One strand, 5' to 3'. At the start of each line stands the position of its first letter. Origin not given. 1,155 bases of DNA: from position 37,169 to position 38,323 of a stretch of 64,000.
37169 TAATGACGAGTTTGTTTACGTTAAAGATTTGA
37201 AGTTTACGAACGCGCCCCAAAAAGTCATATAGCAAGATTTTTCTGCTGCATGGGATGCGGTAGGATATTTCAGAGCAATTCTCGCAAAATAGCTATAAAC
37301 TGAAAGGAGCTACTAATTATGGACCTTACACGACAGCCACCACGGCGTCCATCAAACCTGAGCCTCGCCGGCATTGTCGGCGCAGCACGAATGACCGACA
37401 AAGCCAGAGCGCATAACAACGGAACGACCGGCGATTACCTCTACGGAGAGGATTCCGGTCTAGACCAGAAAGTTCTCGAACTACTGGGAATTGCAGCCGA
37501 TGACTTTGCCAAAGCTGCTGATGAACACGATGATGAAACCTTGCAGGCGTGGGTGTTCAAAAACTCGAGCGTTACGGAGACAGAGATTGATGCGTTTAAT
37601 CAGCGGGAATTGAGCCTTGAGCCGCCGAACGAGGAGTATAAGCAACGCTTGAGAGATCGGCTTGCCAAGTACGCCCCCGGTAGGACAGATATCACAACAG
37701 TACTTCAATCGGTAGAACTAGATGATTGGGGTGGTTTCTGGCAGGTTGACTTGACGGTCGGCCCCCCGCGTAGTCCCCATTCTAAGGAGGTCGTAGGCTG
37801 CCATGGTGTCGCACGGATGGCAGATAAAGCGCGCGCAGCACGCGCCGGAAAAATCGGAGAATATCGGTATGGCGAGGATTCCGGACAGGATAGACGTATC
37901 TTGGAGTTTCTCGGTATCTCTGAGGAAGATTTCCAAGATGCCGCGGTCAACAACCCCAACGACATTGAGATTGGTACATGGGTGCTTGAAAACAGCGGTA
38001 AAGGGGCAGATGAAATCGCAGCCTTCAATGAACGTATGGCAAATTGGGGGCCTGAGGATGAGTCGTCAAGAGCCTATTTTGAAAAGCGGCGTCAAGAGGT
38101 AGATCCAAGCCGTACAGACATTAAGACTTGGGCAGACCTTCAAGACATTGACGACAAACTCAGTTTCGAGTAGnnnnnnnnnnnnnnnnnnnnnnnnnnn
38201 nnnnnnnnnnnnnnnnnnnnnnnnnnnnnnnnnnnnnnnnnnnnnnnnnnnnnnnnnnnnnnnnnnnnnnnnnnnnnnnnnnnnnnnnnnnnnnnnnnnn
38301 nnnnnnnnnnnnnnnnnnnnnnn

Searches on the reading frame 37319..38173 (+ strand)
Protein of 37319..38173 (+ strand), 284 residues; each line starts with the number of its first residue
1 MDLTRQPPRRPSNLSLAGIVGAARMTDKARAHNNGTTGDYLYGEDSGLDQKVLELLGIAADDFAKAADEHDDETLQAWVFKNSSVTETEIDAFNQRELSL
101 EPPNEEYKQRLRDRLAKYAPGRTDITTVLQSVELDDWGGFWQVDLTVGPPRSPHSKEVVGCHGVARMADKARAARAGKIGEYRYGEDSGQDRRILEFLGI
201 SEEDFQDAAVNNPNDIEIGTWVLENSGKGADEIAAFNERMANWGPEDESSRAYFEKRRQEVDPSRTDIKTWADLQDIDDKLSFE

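Call 90: search_protein_families(library=pfam, proteins=[window:37319-38173:+], max_evalue=0.00001)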
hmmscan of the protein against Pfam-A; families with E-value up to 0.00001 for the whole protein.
window:37319-38173:+ (284 aa): 1 family
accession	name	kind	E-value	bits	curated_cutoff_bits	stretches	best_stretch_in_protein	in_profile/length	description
PF16798.10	DUF5069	-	6.1e-57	191.9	27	2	149-280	3-132/133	Domain of unknown function (DUF5069)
